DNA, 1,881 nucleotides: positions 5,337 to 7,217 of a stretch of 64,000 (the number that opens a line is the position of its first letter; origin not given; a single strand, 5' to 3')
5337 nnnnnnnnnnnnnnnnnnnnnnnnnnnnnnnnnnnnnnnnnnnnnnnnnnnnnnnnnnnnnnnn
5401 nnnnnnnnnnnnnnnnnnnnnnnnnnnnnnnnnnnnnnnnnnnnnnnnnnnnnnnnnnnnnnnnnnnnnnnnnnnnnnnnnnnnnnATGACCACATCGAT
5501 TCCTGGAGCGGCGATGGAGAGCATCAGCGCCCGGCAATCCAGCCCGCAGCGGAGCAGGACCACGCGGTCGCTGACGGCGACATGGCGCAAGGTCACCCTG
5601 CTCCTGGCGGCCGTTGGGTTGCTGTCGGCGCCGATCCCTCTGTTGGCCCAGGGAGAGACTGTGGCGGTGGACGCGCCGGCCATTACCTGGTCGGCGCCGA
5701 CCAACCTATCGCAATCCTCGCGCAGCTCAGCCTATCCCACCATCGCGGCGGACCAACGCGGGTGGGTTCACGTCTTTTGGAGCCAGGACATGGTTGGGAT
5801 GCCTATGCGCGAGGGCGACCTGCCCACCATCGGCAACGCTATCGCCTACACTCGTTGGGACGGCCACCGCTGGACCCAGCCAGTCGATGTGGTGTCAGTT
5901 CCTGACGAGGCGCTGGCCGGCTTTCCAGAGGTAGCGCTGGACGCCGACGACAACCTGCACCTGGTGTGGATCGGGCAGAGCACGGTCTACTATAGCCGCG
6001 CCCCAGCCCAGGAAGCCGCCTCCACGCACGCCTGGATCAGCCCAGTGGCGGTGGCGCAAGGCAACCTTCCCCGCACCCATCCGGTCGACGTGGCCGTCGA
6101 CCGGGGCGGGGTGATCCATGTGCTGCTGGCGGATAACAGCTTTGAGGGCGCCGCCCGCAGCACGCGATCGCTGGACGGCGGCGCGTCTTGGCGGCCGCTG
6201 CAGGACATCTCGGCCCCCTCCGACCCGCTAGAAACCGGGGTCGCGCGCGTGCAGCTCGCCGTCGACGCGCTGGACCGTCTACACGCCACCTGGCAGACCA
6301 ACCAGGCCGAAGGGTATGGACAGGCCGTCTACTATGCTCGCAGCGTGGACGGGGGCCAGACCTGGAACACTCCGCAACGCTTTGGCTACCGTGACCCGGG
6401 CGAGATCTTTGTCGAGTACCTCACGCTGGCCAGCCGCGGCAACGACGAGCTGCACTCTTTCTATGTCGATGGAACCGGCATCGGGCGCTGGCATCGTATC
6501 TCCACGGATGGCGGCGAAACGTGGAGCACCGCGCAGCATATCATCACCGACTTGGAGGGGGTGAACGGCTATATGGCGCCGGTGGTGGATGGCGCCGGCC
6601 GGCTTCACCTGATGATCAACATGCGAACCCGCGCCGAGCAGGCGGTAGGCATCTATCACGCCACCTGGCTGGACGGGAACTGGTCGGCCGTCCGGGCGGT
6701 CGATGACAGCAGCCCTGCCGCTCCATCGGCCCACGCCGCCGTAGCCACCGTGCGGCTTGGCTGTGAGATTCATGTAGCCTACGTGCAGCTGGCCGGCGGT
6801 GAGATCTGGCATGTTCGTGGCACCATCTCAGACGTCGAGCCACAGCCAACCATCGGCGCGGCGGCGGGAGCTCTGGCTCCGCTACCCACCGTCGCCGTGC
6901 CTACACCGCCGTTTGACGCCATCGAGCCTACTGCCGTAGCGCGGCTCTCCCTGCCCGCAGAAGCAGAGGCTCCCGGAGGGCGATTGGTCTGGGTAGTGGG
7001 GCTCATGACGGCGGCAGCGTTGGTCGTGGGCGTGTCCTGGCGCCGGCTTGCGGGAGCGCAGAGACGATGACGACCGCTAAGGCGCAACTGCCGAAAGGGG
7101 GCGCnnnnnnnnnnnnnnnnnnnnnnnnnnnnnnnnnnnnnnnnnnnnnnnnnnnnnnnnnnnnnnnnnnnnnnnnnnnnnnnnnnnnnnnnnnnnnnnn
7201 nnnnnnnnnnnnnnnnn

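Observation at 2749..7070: Two tandem membrane-anchored BNR/Asp-box (sialidase-like) paralogs embedded in a glycan-assembly locus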

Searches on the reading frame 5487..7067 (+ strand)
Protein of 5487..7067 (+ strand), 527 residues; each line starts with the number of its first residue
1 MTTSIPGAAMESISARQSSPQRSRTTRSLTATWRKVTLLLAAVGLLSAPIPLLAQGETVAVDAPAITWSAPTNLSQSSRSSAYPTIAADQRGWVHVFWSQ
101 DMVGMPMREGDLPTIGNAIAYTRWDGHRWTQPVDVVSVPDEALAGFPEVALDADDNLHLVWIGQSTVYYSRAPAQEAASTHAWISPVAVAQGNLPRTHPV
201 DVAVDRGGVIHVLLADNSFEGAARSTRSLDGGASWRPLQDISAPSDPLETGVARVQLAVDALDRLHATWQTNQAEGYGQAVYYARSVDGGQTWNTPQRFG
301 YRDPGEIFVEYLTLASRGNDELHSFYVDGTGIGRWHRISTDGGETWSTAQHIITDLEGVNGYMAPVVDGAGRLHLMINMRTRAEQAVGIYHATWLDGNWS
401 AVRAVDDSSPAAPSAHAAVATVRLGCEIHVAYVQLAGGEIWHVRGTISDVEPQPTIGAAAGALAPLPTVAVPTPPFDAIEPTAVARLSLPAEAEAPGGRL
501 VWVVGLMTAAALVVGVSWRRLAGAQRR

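Call 3: search_protein_families(library=pfam, proteins=[window:5487-7067:+], max_evalue=0.01)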
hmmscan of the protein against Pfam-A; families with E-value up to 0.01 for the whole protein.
window:5487-7067:+ (527 aa): 2 families
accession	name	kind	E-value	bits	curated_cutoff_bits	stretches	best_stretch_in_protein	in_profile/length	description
PF13088.12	BNR_2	-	3.6e-09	36.8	31.4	1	267-411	66-210/277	BNR repeat-like domain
PF02012.26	BNR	-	2.4e-05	24.1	27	0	338-348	2-12/12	BNR/Asp-box repeat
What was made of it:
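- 5487..7070 (+): Gene B: 527-aa single-propeller BNR/Asp-box ectoprotein. BNR_2 36.8 bits (call 3).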

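Call 7: search_protein_families(library=ncbifam, proteins=[window:5487-7067:+], max_evalue=0.01)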
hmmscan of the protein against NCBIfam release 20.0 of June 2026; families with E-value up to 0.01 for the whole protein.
window:5487-7067:+ (527 aa): 2 families
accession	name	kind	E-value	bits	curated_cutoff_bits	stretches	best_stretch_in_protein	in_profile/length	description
NF053835.1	PDIAV_lipo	equivalog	0.00038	19.9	90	0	66-164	24-109/458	PDIAV motif-containing lipoprotein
NF052497.1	AlphRhmnaseBT3686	equivalog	0.0032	16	700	0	197-303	139-245/424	alpha-l-rhamnosidase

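Call 9: search_solved_structures(query=window:5487-7067:+, max_evalue=1)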
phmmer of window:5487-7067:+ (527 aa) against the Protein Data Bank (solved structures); distinct sequences matched with E-value up to 1: 7.
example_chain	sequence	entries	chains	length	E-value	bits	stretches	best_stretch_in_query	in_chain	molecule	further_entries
5mum_A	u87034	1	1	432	0.29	12.9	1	149-297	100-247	BACINT_00347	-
4iag_A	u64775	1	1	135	0.33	12.8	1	253-315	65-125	Zbm binding protein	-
5cj3_A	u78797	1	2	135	0.34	12.7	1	253-315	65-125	Zbm binding protein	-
5muk_A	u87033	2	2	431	0.43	12.4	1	184-302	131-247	Neuraminidase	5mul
4irt_A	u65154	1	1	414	0.46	12.3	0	187-301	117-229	Uncharacterized protein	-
9e5c_2z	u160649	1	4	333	0.6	11.9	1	185-243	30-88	Radial spoke protein RSP9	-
8u22_A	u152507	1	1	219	0.81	11.5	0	193-272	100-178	Green Fluorescent Protein Variant #7, ccGFP 7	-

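Call 12: find_homologous_proteins(query=window:5487-7067:+, max_evalue=0.001)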
Query window:5487-7067:+ (527 aa): 129 proteins with E <= 0.001 among 8000 candidates; the best 120 are listed.
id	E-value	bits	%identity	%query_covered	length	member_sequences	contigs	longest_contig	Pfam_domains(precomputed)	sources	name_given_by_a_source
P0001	0.0e+0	1161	100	98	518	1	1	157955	PF02012.27,PF13088.13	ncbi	-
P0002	0.0e+0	1048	88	100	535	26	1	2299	PF02012.27,PF13088.13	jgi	-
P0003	3.2e-237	807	73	94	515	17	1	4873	PF13088.13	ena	-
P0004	5.1e-203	694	64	89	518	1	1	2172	PF02012.27,PF13088.13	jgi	jgi:hypothetical protein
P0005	2.2e-200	685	62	93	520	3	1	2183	PF15892.12,PF02012.27,PF13088.13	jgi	-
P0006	2.7e-170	586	55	98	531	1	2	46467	PF02012.27,PF13088.13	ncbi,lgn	-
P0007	1.8e-129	451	46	88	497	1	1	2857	PF13088.13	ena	-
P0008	1.9e-128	448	50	77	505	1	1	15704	PF02012.27,PF13088.13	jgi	-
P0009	2.1e-127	444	47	88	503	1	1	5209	PF13088.13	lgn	-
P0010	5.2e-125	436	49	79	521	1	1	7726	PF02012.27,PF13088.13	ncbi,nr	ncbi:MAG: exo-alpha-sialidase [Chloroflexi bacterium]|nr:exo-alpha-sialidase [Chloroflexota bacteriu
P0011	1.2e-124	435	47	80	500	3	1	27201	PF13088.13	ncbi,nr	ncbi:MAG: glycoside hydrolase [Anaerolineae bacterium]|nr:glycoside hydrolase [Anaerolineae bacteriu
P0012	1.3e-124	435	49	74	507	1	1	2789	PF15892.12,PF13088.13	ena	-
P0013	9.0e-124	432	49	75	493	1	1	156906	PF13088.13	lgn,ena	-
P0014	3.3e-123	430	48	75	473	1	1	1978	PF13088.13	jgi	jgi:hypothetical protein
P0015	4.6e-123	430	50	76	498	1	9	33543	PF02012.27,PF13088.13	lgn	-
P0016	1.4e-122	428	50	74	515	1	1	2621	PF02012.27,PF13088.13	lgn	-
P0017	2.8e-122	427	46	80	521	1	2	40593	PF13088.13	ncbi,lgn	-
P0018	5.9e-122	426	45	88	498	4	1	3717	PF13088.13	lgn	-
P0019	1.6e-121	425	46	83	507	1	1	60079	PF02012.27,PF13088.13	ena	-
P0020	7.1e-121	423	46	89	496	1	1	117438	PF02012.27,PF13088.13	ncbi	-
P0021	2.6e-120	421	50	80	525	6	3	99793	PF02012.27,PF13088.13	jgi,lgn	jgi:hypothetical protein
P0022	2.6e-119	417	50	75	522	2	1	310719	PF13088.13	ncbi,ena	-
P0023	5.7e-119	416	44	89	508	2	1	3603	PF15892.12,PF02012.27,PF13088.13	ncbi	-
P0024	8.3e-118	412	44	97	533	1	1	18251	PF15892.12,PF13088.13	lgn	-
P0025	8.5e-118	412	48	78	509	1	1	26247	PF02012.27,PF13088.13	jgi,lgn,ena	-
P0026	2.3e-117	411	50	73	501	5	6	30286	PF02012.27,PF13088.13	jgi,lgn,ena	-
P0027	4.6e-117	410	44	93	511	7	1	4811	PF13088.13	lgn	-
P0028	4.9e-117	410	49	74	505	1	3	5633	PF25852.1,PF13088.13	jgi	-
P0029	3.6e-116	407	46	88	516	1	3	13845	PF13088.13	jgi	jgi:hypothetical protein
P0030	8.2e-116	406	44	92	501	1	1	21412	PF15892.12,PF13088.13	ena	-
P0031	1.1e-115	405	48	74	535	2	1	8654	PF13088.13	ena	-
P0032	3.1e-115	404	46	83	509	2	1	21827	PF13088.13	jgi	jgi:hypothetical protein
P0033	4.0e-115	404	43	93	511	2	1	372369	PF02012.27,PF13088.13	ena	-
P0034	6.4e-115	403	45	86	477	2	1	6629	PF13088.13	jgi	-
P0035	5.2e-114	400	46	78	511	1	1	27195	PF13088.13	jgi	jgi:hypothetical protein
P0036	7.7e-114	399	48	78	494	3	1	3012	PF13088.13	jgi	jgi:hypothetical protein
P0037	1.3e-113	399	43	90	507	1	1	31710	PF15892.12,PF13088.13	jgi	jgi:hypothetical protein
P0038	1.5e-113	398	46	80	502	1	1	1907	PF13088.13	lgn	-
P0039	1.7e-113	398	47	80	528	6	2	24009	PF13088.13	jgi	jgi:hypothetical protein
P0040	3.7e-113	397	44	86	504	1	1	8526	PF13088.13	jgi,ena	-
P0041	8.0e-113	396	45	86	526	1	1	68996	PF02012.27,PF13088.13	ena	-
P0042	9.7e-113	396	47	76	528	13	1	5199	PF02012.27,PF13088.13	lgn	-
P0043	1.7e-112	395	45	81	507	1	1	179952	PF15892.12,PF13088.13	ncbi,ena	-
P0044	2.1e-112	395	44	80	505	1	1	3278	PF15892.12,PF02012.27,PF13088.13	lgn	-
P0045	9.2e-112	393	48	78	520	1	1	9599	PF15892.12,PF02012.27,PF13088.13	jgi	jgi:hypothetical protein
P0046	1.3e-111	392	47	72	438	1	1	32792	PF13088.13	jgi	jgi:hypothetical protein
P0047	1.2e-110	389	43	87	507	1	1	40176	PF15892.12,PF13088.13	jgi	jgi:hypothetical protein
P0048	1.4e-110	389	44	85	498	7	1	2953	PF13088.13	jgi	-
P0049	1.8e-110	388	45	86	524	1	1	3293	PF13088.13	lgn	-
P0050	2.3e-110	388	47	73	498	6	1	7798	PF15892.12,PF02012.27,PF13088.13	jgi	jgi:hypothetical protein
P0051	2.8e-110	388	43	87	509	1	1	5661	PF15892.12,PF13088.13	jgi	jgi:hypothetical protein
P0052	4.4e-110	387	46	80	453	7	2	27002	PF13088.13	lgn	-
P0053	9.2e-110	386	45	88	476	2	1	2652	PF25852.1,PF13088.13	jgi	jgi:hypothetical protein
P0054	1.1e-109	386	44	85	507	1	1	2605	PF13088.13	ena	-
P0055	4.1e-109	384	47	83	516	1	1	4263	PF15892.12,PF13088.13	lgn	-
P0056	1.3e-108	382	46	79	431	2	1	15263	PF02012.27,PF13088.13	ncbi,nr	ncbi:MAG: exo-alpha-sialidase [Anaerolineae bacterium]|nr:exo-alpha-sialidase [Anaerolineae bacteriu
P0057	3.6e-108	381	47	73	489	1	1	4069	PF15892.12,PF13088.13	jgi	jgi:hypothetical protein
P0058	5.3e-108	380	45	84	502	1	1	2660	PF13088.13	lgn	-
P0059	8.8e-108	379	45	76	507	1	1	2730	PF15892.12,PF13088.13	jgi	jgi:hypothetical protein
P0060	1.4e-107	379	45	81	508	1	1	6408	PF02012.27,PF13088.13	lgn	-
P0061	1.4e-107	379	42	92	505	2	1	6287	PF13088.13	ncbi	-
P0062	1.2e-106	376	47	78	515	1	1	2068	PF15892.12,PF13088.13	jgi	jgi:hypothetical protein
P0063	1.3e-106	376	43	83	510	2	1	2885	PF13088.13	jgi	jgi:hypothetical protein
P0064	1.4e-106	375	47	80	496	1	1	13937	PF13088.13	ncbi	-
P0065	4.2e-106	374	46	78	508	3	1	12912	PF15892.12,PF02012.27,PF13088.13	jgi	jgi:hypothetical protein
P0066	5.2e-106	374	42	88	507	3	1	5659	PF15892.12,PF13088.13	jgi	-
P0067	6.9e-106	373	46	79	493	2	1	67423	PF02012.27,PF13088.13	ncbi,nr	ncbi:MAG: exo-alpha-sialidase [Anaerolineae bacterium]|nr:exo-alpha-sialidase [Anaerolineae bacteriu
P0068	9.4e-106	373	43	91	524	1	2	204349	PF13088.13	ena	-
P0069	1.3e-105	372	42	91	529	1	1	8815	PF02012.27,PF13088.13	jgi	jgi:hypothetical protein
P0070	3.3e-102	361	45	85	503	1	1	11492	PF13088.13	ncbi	-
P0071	2.4e-101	358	43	87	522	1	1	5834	PF15892.12,PF13088.13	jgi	jgi:hypothetical protein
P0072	2.4e-100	355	42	82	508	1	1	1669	PF02012.27,PF13088.13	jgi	jgi:hypothetical protein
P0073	5.3e-100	354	50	64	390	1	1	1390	PF02012.27,PF13088.13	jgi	jgi:hypothetical protein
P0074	9.2e-100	353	41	88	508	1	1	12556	PF13088.13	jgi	jgi:hypothetical protein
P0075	3.6e-98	348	45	69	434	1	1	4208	PF13088.13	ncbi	-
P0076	4.5e-95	337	43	75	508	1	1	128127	PF13088.13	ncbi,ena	-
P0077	3.7e-93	331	41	84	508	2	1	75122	PF13088.13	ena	-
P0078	1.4e-91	326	42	79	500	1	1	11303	PF15892.12,PF13088.13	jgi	jgi:hypothetical protein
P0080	1.8e-90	322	40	87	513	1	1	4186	PF22847.3,PF15892.12,PF13088.13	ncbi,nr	ncbi:MAG: hypothetical protein GX605_09910 [Chloroflexi bacterium]|nr:hypothetical protein [Chlorofl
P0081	1.2e-88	316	40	85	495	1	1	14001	PF13088.13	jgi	-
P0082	1.8e-82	296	41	73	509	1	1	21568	PF15892.12,PF13088.13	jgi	jgi:hypothetical protein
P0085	5.6e-78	281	38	76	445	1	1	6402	PF15892.12,PF13088.13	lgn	-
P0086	3.0e-76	275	40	72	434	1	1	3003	PF13088.13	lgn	-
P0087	1.4e-49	187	32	85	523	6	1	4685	PF02012.27,PF13088.13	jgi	jgi:hypothetical protein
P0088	3.6e-49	186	33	72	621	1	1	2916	PF01527.27,PF13088.13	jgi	jgi:transposase-like protein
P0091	3.6e-45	173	32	77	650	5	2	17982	PF01527.27,PF02012.27,PF13088.13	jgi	jgi:transposase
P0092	7.9e-40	155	33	86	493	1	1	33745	PF15892.12,PF13088.13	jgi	-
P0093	1.5e-36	144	34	71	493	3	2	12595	PF15892.12,PF13088.13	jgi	-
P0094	7.3e-36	142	30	71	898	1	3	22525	PF02012.27,PF13088.13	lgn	-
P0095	2.5e-35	140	31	83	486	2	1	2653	PF15892.12,PF13088.13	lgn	-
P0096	1.5e-33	134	31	70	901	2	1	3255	PF22847.3,PF15892.12,PF13088.13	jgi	-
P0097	1.6e-31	128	28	64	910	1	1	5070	PF13859.13,PF24316.2,PF15892.12,PF02012.27,PF15902.13,PF13088.13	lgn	-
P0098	1.7e-31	128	34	54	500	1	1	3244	PF01527.27,PF13088.13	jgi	jgi:transposase-like protein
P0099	4.2e-31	126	26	70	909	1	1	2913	PF22847.3,PF02012.27,PF04616.21,PF13088.13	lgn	-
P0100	9.8e-31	125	28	65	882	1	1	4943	PF15892.12,PF02012.27,PF04616.21,PF13088.13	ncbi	ncbi:MAG: sialidase family protein [Anaerolineae bacterium]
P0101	2.6e-30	124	30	69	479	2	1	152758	PF13088.13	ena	-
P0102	2.5e-29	121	29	67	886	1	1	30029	PF13088.13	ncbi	-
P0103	1.0e-27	115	26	69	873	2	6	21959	PF15892.12,PF02012.27,PF13088.13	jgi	jgi:hypothetical protein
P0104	1.8e-26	111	27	86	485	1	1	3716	PF13088.13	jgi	jgi:hypothetical protein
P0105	1.2e-25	108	28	63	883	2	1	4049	PF13088.13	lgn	-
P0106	2.0e-24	104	26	87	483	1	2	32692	PF15892.12,PF02012.27,PF13088.13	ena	-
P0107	4.9e-24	103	30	59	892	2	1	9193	PF22847.3,PF15892.12,PF13088.13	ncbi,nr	ncbi:MAG: exo-alpha-sialidase [Anaerolineales bacterium]|nr:exo-alpha-sialidase [Anaerolineales bact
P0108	2.2e-23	101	30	60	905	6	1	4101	PF13088.13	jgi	-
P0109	1.1e-18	85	26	61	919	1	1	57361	PF02012.27,PF13088.13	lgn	-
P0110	5.7e-18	83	29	61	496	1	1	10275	PF15892.12,PF13088.13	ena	-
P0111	1.2e-17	82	31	59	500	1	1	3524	PF13088.13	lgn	-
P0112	2.2e-17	81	27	72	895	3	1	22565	PF13088.13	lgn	-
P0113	4.6e-17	80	27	49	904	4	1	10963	PF13088.13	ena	-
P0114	1.8e-16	78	26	70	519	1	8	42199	PF13088.13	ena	-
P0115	1.9e-16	78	27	54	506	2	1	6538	PF13088.13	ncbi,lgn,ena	-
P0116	3.3e-16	77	31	29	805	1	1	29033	PF07494.18,PF13088.13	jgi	-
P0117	5.2e-16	77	25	59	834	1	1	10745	PF13088.13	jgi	jgi:hypothetical protein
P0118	3.8e-15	74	27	43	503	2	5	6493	PF13088.13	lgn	-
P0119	4.7e-14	70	27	67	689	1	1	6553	PF15892.12,PF02012.27,PF04616.21,PF13088.13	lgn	-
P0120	5.8e-14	70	29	65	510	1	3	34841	PF13088.13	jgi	jgi:hypothetical protein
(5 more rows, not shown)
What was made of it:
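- NCBI names some homologs 'exo-alpha-sialidase' or 'sialidase family protein' (call 12).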

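Call 13: find_encoding_contigs(protein=P0001, flank=10000, max_places=3)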
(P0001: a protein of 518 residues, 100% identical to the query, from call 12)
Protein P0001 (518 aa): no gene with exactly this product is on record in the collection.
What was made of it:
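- Tried and rejected: An exact look-up of the window's own protein found no contig (call 13).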

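Call 14: find_encoding_contigs(protein=P0006, flank=10000, max_places=3)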
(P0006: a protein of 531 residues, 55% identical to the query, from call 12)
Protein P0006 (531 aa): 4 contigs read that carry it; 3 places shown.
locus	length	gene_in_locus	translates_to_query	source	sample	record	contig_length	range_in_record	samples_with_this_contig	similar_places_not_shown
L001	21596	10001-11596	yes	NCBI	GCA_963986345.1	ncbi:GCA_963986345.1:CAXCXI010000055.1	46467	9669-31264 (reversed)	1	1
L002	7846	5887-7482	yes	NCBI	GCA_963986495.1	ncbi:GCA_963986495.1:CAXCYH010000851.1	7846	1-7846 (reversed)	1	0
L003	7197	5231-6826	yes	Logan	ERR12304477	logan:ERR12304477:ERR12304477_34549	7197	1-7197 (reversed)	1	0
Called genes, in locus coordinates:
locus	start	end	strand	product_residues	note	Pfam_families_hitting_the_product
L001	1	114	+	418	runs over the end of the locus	PF13439:Glyco_transf_4, PF13579:Glyco_trans_4_4 (weak), PF00534:Glycos_transf_1, PF13692:Glyco_trans_1_4, PF13524:Glyco_trans_1_2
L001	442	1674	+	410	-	PF13439:Glyco_transf_4, PF00534:Glycos_transf_1, PF13692:Glyco_trans_1_4, PF13524:Glyco_trans_1_2 (weak)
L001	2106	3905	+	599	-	PF24517:CBM96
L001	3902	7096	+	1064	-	PF01011:PQQ (faint), PF13570:Beta-prop_ACSF4, PF13360:PQQ_2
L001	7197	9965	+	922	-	PF13088:BNR_2 (weak)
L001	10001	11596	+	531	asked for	PF02012:BNR (faint), PF13088:BNR_2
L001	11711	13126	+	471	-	PF04932:Wzy_C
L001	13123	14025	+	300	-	PF00535:Glycos_transf_2, PF13641:Glyco_tranf_2_3, PF13632:Glyco_trans_2_3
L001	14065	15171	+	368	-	-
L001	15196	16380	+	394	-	PF13439:Glyco_transf_4, PF13579:Glyco_trans_4_4, PF00534:Glycos_transf_1, PF13692:Glyco_trans_1_4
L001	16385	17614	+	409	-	PF13439:Glyco_transf_4, PF13579:Glyco_trans_4_4, PF00534:Glycos_transf_1, PF13692:Glyco_trans_1_4, PF13524:Glyco_trans_1_2 (weak)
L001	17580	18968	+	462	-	PF13231:PMT_2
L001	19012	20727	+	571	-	-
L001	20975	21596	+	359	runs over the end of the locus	PF13228:DUF4037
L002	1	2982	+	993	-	?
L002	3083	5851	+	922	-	PF13088:BNR_2 (weak)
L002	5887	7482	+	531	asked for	PF02012:BNR (faint), PF13088:BNR_2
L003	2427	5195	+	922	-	PF13088:BNR_2 (weak)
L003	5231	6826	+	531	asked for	PF02012:BNR (faint), PF13088:BNR_2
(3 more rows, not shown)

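Call 15: find_encoding_contigs(protein=P0022, flank=10000, max_places=2)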
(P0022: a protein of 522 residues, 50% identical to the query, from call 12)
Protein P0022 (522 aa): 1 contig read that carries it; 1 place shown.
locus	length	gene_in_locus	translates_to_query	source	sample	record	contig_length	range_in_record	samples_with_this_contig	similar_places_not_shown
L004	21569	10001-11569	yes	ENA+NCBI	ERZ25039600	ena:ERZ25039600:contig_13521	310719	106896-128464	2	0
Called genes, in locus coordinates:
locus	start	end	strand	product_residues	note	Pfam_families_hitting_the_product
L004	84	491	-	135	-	PF25954:Beta-barrel_RND_2 (faint), PF25990:Beta-barrel_YknX, PF26002:Beta-barrel_AprE (weak)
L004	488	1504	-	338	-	-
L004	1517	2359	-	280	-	PF25990:Beta-barrel_YknX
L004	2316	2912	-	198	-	-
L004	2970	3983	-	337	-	PF12704:MacB_PCD, PF02687:FtsX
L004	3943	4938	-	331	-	PF02687:FtsX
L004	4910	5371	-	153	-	-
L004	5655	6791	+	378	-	PF00440:TetR_N, PF14278:TetR_C_8 (weak)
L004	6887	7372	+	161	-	PF00583:Acetyltransf_1, PF13673:Acetyltransf_10, PF13508:Acetyltransf_7, PF08445:FR47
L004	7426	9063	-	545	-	PF06826:Asp-Al_Ex, PF02080:TrkA_C, PF06826:Asp-Al_Ex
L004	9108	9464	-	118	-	PF01253:SUI1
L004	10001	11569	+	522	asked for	PF13088:BNR_2 (weak)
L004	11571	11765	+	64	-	-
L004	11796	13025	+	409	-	PF00005:ABC_tran, PF14524:Wzt_C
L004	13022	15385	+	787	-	-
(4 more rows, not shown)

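Call 16: find_encoding_contigs(protein=P0033, flank=10000, max_places=2)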
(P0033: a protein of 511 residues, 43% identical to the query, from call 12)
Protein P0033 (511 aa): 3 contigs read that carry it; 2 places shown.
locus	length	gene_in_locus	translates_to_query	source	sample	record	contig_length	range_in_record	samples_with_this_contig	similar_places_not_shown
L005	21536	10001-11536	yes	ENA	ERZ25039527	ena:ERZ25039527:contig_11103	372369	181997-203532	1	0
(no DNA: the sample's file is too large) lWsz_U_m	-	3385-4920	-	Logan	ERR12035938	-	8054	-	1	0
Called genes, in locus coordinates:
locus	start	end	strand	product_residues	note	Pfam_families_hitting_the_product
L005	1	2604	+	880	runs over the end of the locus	PF15892:BNR_4 (faint), PF13088:BNR_2, PF02012:BNR (faint)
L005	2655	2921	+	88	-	-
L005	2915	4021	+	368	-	PF00501:AMP-binding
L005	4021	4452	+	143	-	PF13193:AMP-binding_C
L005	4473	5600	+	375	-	PF13522:GATase_6, PF13537:GATase_7, PF00733:Asn_synthase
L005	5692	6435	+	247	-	PF00733:Asn_synthase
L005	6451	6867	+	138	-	-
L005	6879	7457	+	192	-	-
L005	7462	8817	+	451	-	PF04015:DUF362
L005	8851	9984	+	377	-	PF01757:Acyl_transf_3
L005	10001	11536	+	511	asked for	PF13088:BNR_2 (weak), PF02012:BNR (faint)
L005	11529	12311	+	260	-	PF01061:ABC2_membrane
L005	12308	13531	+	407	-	PF00005:ABC_tran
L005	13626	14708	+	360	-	-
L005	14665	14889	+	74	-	-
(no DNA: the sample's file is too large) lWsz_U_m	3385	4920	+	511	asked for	PF13088:BNR_2 (weak), PF02012:BNR (faint)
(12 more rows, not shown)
